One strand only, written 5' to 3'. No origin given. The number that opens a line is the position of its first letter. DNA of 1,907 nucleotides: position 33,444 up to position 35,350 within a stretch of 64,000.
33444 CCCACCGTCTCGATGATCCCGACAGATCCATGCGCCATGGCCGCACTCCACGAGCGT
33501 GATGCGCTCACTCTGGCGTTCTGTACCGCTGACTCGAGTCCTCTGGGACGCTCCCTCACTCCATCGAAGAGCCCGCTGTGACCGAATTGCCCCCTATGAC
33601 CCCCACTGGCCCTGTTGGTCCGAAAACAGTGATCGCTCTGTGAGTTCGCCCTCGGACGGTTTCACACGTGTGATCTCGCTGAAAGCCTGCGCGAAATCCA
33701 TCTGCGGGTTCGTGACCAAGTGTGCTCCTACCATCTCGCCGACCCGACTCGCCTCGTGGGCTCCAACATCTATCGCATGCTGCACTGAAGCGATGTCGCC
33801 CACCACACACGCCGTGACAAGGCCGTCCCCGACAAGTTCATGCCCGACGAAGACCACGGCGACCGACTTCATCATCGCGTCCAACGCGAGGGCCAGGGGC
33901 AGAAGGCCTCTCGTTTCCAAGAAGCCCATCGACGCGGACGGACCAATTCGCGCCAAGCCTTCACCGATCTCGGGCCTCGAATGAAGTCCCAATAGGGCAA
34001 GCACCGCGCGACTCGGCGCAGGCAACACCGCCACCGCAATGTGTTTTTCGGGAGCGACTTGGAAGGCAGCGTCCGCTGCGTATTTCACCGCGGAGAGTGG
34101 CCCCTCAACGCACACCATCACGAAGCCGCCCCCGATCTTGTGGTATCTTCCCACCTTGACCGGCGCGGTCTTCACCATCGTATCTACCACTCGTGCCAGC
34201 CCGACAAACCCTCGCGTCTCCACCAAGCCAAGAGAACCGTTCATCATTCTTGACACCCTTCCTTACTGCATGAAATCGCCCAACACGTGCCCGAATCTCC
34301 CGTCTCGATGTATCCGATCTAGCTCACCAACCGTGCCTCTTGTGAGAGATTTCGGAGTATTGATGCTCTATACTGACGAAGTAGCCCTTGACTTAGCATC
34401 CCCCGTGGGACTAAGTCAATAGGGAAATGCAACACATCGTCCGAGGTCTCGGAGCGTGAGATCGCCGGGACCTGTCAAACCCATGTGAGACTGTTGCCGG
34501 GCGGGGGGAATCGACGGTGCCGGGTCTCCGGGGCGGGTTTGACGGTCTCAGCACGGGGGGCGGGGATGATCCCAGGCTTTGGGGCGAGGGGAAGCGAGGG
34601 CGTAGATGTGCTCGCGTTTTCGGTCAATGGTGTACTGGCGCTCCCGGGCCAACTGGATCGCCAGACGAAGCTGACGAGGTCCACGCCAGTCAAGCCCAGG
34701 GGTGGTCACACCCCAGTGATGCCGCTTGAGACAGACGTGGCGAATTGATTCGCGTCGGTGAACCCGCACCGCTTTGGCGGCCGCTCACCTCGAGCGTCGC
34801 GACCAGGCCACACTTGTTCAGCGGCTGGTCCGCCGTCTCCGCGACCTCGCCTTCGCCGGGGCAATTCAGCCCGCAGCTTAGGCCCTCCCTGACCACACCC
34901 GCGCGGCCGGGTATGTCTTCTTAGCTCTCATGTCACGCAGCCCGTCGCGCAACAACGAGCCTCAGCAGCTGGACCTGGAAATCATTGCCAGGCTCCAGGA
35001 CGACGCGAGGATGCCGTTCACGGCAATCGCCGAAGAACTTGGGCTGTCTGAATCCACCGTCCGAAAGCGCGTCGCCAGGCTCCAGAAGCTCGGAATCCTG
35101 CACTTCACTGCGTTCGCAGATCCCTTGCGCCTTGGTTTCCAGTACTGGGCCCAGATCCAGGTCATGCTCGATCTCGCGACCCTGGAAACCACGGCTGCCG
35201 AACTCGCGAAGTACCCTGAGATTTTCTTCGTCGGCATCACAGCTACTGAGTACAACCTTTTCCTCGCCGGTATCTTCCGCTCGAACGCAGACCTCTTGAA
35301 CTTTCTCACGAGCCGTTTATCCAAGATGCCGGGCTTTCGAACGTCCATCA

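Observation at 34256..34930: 670-bp regulatory region between the BMC operon and a divergent double-Lrp regulator: sigma54-like -24/-12 element plus a perfect 9-bp dyad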

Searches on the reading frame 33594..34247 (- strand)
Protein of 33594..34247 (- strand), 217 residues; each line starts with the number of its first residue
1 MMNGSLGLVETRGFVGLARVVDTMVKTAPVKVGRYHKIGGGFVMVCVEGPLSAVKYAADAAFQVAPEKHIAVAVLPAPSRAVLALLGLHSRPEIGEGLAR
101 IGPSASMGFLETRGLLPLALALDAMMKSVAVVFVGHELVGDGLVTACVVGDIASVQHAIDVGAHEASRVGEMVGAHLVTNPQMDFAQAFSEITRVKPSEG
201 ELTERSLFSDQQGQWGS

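Call 5: search_protein_families(library=pfam, proteins=[window:33594-34247:-])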
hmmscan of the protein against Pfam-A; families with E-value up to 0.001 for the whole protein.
window:33594-34247:- (217 aa): 1 family
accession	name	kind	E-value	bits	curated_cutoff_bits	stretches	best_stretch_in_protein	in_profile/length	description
PF00936.24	BMC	-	2e-33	114.6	24.5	2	5-78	1-75/75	BMC domain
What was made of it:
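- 33594..34247 (-): First gene of the BMC operon: a tandem-BMC-domain shell protein (217 aa). Call 5: PF00936, two domains.
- Checked: ATGATG lies at 34247..34242 and starts a 217-aa, two-domain BMC shell protein (call 5).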

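Call 24: find_homologous_proteins(query=window:33594-34247:-)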
Query window:33594-34247:- (217 aa): 114 proteins with E <= 0.001 among 7292 candidates.
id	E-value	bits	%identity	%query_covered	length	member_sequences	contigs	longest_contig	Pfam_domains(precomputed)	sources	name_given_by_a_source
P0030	2.8e-134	463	100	100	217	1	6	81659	PF00936.25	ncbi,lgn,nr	ncbi:MAG: BMC domain-containing protein [Candidatus Rokubacteria bacterium]|nr:BMC domain-containing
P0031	6.4e-119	413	90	100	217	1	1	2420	PF00936.25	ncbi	-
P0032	1.3e-33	135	39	87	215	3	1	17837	PF00936.25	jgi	jgi:microcompartment protein CcmL/EutN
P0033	1.7e-33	134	40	87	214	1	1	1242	PF00936.25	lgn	-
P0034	8.4e-33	132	39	87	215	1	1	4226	PF00936.25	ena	-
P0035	3.6e-31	127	37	87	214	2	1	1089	PF00936.25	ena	-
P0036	1.3e-25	109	38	85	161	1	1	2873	PF00936.25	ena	-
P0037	1.6e-19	89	36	42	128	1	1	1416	PF00936.25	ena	-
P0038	2.3e-16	78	54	36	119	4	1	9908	PF00936.25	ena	-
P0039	3.1e-16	78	49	41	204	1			PF00936.25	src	-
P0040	7.4e-16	77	27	82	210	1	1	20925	PF00936.25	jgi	jgi:microcompartment protein CcmL/EutN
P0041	1.4e-15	76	51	43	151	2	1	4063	PF00936.25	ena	-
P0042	1.6e-15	76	48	45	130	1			PF00936.25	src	-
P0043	1.8e-15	75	48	43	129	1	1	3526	PF00936.25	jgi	jgi:microcompartment protein CcmL/EutN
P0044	2.4e-15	75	48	42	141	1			PF00936.25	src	-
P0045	4.9e-15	74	47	43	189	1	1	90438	PF00936.25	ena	-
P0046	5.1e-15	74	48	40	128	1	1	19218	PF00936.25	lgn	-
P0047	5.1e-15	74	49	41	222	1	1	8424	PF00936.25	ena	-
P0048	5.1e-15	74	48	42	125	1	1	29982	PF00936.25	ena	-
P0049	6.3e-15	74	48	46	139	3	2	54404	PF00936.25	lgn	-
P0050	6.9e-15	74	46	46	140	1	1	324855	PF00936.25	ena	-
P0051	9.1e-15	73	53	36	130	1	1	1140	PF00936.25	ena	-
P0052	9.3e-15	73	42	55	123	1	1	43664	PF00936.25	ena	-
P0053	9.9e-15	73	50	39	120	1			PF00936.25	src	-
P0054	1.1e-14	73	43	54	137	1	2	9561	PF00936.25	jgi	jgi:ethanolamine utilization protein EutM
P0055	1.2e-14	73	47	42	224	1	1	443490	PF14031.14,PF00936.25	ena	-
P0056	1.2e-14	73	49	39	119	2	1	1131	PF00936.25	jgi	jgi:microcompartment protein CcmL/EutN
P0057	1.3e-14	73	47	42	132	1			PF00936.25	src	-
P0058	1.3e-14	73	47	42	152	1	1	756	PF00936.25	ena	-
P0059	1.4e-14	73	42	54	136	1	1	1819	PF00936.25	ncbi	-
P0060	1.7e-14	72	46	46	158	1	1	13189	PF00936.25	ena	-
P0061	2.0e-14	72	47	42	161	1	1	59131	PF00936.25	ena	-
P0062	2.0e-14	72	48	42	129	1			PF00936.25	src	-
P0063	2.1e-14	72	48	45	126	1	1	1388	PF00936.25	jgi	jgi:ethanolamine utilization protein EutM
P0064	2.1e-14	72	49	39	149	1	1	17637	PF00936.25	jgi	jgi:ethanolamine utilization protein EutM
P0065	2.7e-14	72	48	40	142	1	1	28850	PF00936.25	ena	-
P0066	3.0e-14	71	48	40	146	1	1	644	PF00936.25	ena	-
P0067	3.2e-14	71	43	53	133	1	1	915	PF00936.25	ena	-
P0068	4.7e-14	71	49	39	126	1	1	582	PF00936.25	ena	-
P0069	7.3e-14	70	48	40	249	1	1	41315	PF14031.14,PF00936.25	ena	-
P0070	7.4e-14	70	50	39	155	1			PF00936.25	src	-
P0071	7.6e-14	70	48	39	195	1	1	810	PF00668.26,PF00936.25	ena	-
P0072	6.1e-13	67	43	42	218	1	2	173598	PF00936.25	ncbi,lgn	-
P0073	6.2e-13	67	37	52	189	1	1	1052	PF00936.25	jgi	jgi:ethanolamine utilization protein EutM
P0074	2.2e-12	65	43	42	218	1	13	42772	PF00936.25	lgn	-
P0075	4.7e-12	64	45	37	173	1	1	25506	PF00936.25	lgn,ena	-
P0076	5.0e-12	64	45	37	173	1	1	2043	PF00936.25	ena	-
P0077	5.1e-12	64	47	35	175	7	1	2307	PF00936.25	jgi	jgi:microcompartment protein CcmL/EutN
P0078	5.3e-12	64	45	37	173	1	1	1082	PF00936.25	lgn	-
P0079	6.3e-12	64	45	37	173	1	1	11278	PF00936.25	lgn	-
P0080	6.5e-12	64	45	37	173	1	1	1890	PF00936.25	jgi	-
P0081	6.7e-12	64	45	37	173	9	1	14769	PF00936.25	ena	-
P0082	8.1e-12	63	45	37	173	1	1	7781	PF00936.25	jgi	-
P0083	1.0e-11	63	45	37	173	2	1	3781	PF00936.25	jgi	jgi:ethanolamine utilization protein EutM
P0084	1.3e-11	63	41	43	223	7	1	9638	PF00936.25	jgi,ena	jgi:ethanolamine utilization protein EutM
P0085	1.9e-11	62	55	32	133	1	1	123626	PF00936.25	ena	-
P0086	2.3e-11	62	46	36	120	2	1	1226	PF00936.25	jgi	jgi:microcompartment protein CcmL/EutN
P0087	2.5e-11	62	39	43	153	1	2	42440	PF00936.25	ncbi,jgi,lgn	-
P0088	3.2e-11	62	43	37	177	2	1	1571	PF00936.25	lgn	-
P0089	3.4e-11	61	40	43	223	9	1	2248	PF00936.25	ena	-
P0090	3.8e-11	61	41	42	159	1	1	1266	PF00936.25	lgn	-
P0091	4.7e-11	61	40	41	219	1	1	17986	PF00936.25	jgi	-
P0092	5.7e-11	61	39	41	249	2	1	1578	PF00936.25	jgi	-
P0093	5.9e-11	61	46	36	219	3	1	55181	PF00936.25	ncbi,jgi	-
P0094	6.0e-11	61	41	37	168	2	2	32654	PF00936.25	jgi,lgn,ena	jgi:microcompartment protein CcmL/EutN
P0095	8.3e-11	60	43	40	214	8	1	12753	PF00936.25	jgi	-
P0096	9.4e-11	60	46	35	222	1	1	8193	PF00936.25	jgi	jgi:microcompartment protein CcmL/EutN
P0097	9.6e-11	60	45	35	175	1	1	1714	PF00936.25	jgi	jgi:microcompartment protein CcmL/EutN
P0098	1.4e-10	59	42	47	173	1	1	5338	PF00936.25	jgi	jgi:ethanolamine utilization protein EutM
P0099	2.0e-10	59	43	37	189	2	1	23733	PF00936.25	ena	-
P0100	2.2e-10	59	43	22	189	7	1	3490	PF00936.25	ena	-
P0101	2.2e-10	59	41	42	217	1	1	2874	PF00936.25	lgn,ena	-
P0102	2.2e-10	59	43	35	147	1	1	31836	PF00936.25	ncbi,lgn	-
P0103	2.2e-10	59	40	40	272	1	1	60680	PF00936.25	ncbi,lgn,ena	-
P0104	2.4e-10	59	43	35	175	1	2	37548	PF00936.25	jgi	jgi:ethanolamine utilization protein EutM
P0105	2.9e-10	58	41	43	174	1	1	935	PF00936.25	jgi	jgi:ethanolamine utilization protein EutM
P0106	3.2e-10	58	41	40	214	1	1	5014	PF00936.25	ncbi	-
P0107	3.2e-10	58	39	43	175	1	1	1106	PF00936.25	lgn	-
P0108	3.3e-10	58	43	35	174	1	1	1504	PF00936.25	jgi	jgi:ethanolamine utilization protein EutM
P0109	3.6e-10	58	37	45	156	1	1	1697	PF00936.25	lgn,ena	-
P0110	3.6e-10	58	43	35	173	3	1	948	PF00936.25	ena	-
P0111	3.8e-10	58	39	40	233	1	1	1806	PF00936.25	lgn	-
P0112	4.0e-10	58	44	36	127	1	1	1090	PF00936.25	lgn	-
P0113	4.8e-10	58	40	39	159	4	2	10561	PF00936.25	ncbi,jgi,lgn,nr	ncbi:MAG: BMC domain-containing protein [Bacteroidetes bacterium]|nr:MAG: BMC domain-containing prot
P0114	5.2e-10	58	40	37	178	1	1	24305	PF00936.25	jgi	jgi:microcompartment protein CcmL/EutN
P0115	7.0e-10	57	43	35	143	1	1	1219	PF00936.25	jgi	jgi:ethanolamine utilization protein EutM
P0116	9.9e-10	57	41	35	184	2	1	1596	PF00936.25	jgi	jgi:microcompartment protein CcmL/EutN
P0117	1.0e-9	57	43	35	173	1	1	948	PF00936.25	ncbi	-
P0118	1.2e-9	56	38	41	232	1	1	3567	PF00936.25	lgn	-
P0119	1.8e-9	56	38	35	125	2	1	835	PF00936.25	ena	-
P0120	1.8e-9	56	42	36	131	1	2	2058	PF00936.25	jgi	jgi:ethanolamine utilization protein EutM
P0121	1.9e-9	56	42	35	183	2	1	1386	PF00936.25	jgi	-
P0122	3.1e-9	55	51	33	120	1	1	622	PF00936.25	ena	-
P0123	6.7e-9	54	36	39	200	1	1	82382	PF00936.25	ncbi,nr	ncbi:MAG: BMC domain-containing protein [Ignavibacteriales bacterium]|nr:BMC domain-containing prote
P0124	8.6e-9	54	51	27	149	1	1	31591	PF00936.25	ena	-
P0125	1.0e-8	53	45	20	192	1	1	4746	PF00936.25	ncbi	-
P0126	3.4e-8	52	44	35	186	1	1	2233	PF00936.25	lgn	-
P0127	7.4e-8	51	36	39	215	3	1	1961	PF00936.25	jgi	jgi:microcompartment protein CcmL/EutN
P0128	1.0e-7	50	40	37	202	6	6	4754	PF00936.25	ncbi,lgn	-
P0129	1.1e-7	50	36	39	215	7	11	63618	PF00936.25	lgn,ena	-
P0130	1.2e-7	50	41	35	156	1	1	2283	PF00936.25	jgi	jgi:ethanolamine utilization protein EutM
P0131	1.2e-7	50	39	35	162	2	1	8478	PF00936.25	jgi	-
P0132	1.5e-7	50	34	44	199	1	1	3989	PF00936.25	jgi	jgi:microcompartment protein CcmL/EutN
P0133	1.7e-7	49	34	44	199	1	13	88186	PF00936.25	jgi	jgi:ethanolamine utilization protein EutM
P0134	1.7e-7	49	34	44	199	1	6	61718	PF00936.25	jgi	jgi:ethanolamine utilization protein EutM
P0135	1.7e-7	49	34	44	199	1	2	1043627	PF00936.25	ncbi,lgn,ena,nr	ncbi:MAG: BMC domain-containing protein [Ignavibacteriales bacterium]|nr:BMC domain-containing prote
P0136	1.7e-7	49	34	44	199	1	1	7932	PF00936.25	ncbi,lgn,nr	ncbi:MAG: BMC domain-containing protein [Ignavibacteriaceae bacterium]|nr:BMC domain-containing prot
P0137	1.7e-7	49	34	44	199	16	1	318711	PF00936.25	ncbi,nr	ncbi:MAG: BMC domain-containing protein [Ignavibacteriales bacterium]|nr:BMC domain-containing prote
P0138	2.3e-6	46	37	38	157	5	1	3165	PF00936.25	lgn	-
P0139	2.8e-6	45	34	44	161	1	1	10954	PF00936.25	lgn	-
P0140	4.8e-6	45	41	31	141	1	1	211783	PF00936.25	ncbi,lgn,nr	ncbi:MAG: BMC domain-containing protein [Acidimicrobiales bacterium]|nr:BMC domain-containing protei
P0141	7.0e-6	44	37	36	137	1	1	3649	PF00936.25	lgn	-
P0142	1.2e-5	43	38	35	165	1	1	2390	PF00936.25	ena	-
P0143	3.2e-4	39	50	24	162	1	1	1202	PF00936.25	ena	-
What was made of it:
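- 33594..34247 (-): Call 24: the only close relative is P0031 (90% identity).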

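Call 25: find_encoding_contigs(protein=P0031, flank=6000, max_places=4)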
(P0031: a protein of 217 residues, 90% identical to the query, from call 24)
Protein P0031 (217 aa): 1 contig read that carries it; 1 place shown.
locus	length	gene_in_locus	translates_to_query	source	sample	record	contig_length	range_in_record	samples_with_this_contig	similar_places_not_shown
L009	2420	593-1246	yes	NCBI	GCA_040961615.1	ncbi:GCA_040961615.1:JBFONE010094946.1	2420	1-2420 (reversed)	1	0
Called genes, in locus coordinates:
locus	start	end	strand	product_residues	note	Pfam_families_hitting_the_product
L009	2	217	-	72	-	?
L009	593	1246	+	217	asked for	PF00936:BMC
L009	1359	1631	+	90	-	PF00936:BMC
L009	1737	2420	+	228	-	?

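Call 26: find_encoding_contigs(protein=P0032, flank=8000, max_places=4)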
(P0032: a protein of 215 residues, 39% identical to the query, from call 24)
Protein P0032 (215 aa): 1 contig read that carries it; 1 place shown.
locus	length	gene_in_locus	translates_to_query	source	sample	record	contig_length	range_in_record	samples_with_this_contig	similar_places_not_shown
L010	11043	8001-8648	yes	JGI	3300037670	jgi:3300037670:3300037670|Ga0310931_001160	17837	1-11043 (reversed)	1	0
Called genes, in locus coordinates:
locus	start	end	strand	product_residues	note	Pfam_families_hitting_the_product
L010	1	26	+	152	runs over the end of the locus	-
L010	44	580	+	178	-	PF00213:OSCP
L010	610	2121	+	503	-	PF02874:ATP-synt_ab_N, PF00006:ATP-synt_ab, PF00306:ATP-synt_ab_C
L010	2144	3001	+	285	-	PF00231:ATP-synt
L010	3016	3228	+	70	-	-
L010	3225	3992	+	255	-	PF00378:ECH_1, PF16113:ECH_2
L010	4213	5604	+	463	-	PF02874:ATP-synt_ab_N, PF00006:ATP-synt_ab, PF22919:ATP-synt_VA_C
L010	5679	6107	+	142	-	PF02823:ATP-synt_DE_N, PF00401:ATP-synt_DE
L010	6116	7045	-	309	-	PF04909:Amidohydro_2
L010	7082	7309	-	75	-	PF13083:KH_KhpA-B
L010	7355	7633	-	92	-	PF00886:Ribosomal_S16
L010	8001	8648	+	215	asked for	PF00936:BMC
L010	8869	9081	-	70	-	-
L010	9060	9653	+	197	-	PF14697:Fer4_21 (faint), PF13237:Fer4_10, PF13247:Fer4_11, PF12838:Fer4_7, PF13187:Fer4_9 (weak), PF00037:Fer4, PF12797:Fer4_2 (weak), PF12837:Fer4_6 (weak)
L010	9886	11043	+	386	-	?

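Call 27: find_encoding_contigs(protein=P0030, flank=3000, max_places=8)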
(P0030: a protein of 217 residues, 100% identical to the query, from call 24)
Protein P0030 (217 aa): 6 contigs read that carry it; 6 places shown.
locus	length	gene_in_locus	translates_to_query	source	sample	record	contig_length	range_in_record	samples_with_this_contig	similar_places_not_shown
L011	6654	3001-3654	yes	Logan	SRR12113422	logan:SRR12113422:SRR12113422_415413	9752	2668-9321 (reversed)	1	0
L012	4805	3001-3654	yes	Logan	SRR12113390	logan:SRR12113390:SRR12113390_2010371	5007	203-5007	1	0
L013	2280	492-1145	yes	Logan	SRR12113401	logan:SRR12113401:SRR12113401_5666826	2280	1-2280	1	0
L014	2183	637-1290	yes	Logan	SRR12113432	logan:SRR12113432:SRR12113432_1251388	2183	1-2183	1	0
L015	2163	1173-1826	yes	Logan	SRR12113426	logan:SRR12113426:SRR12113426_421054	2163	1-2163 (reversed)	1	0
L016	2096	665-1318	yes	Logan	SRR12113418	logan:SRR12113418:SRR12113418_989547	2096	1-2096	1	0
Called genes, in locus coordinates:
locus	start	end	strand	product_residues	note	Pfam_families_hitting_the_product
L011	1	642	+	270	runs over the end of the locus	PF00561:Abhydrolase_1, PF12697:Abhydrolase_6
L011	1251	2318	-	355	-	PF13412:HTH_24, PF08279:HTH_11 (weak), PF13404:HTH_AsnC-type, PF22451:NirdL-like_HTH (weak), PF01037:AsnC_trans_reg, PF13404:HTH_AsnC-type, PF13412:HTH_24, PF01037:AsnC_trans_reg, +15 more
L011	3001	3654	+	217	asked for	PF00936:BMC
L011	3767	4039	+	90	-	PF00936:BMC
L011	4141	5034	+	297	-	PF00936:BMC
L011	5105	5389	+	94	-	PF00936:BMC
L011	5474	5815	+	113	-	PF03319:EutN_CcmL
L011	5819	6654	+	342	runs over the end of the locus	PF00296:Bac_luciferase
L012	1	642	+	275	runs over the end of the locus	PF00561:Abhydrolase_1, PF12697:Abhydrolase_6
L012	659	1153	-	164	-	-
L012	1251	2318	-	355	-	PF13412:HTH_24, PF08279:HTH_11 (weak), PF13404:HTH_AsnC-type, PF22451:NirdL-like_HTH (weak), PF01037:AsnC_trans_reg, PF13404:HTH_AsnC-type, PF13412:HTH_24, PF01037:AsnC_trans_reg, +15 more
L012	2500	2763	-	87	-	-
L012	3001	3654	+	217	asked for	PF00936:BMC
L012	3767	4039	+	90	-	PF00936:BMC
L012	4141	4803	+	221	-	?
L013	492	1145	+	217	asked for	PF00936:BMC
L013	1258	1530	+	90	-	PF00936:BMC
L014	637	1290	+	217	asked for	PF00936:BMC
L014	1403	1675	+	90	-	PF00936:BMC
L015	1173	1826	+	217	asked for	PF00936:BMC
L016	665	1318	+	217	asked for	PF00936:BMC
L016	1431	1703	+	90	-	PF00936:BMC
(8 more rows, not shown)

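Call 33: find_related_loci(query=window:33594-34247:-, collection=metagenome_contigs, flank=4000)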
Query window:33594-34247:- (217 aa) in metagenome_contigs; peptide patterns used: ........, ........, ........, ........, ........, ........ (x = any residue, [..] = any of these).
243 stretches matched a pattern, but none encodes a relative of the query by tblastn (E <= 1e-3).

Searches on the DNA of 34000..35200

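Call 6: search_rna_families(source=window, start=34000, end=35200, threshold=evalue, max_evalue=10)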
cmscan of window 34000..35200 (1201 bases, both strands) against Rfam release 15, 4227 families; matches with E-value up to 10: 3.
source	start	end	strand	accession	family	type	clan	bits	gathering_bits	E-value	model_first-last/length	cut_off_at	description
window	34025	34271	-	RF02205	WT1-AS_3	Gene; lncRNA;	-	22.5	55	1.5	1-245/245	no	WT1 antisense RNA conserved region 3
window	34350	34406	-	RF01540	TB11Cs4H2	Gene; snRNA; snoRNA; HACA-box;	-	17.3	50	2.4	1-64/64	no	Trypanosomatid snoRNA TB11Cs4H2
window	34468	34566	-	RF00144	mir-199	Gene; miRNA;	-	14.9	60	3.7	1-80/80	no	mir-199 microRNA precursor family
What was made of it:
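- Tried and rejected: Rfam at E up to 10 gave only noise (call 6).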

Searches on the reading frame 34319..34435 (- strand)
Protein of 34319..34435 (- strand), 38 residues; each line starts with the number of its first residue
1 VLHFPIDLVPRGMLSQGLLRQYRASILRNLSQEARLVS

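Call 17: search_protein_families(library=pfam, max_evalue=10, proteins=[window:34319-34435:-])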
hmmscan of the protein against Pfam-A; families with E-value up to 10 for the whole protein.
window:34319-34435:- (38 aa): 0 families

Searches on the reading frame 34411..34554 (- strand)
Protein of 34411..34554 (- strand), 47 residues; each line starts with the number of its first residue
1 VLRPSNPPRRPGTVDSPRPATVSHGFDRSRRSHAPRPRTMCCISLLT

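Call 17: search_protein_families(library=pfam, max_evalue=10, proteins=[window:34411-34554:-])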
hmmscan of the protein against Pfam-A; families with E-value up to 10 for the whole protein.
window:34411-34554:- (47 aa): 1 family
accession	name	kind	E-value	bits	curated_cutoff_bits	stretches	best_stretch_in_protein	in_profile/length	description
PF13388.11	DUF4106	-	0.29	10.8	27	1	4-38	173-204/431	Protein of unknown function (DUF4106)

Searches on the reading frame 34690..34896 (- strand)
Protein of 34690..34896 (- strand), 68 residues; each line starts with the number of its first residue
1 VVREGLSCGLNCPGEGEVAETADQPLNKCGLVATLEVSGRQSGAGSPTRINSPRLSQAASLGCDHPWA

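Call 17: search_protein_families(library=pfam, max_evalue=10, proteins=[window:34690-34896:-])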
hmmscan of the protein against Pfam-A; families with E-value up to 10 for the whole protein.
window:34690-34896:- (68 aa): 0 families

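Call 74: search_protein_representatives(protein=window:34690-34896:-)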
Query: 68 residues. Proteins with E-value up to 0.001 (for the whole library): 3; up to 1e-10: 1; up to 1e-30: 0. The best 3 are listed.
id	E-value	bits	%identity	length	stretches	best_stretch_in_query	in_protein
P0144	5.9e-15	71.1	-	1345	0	-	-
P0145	2.0e-07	47.3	48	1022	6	18-44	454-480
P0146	9.3e-04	35.7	-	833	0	-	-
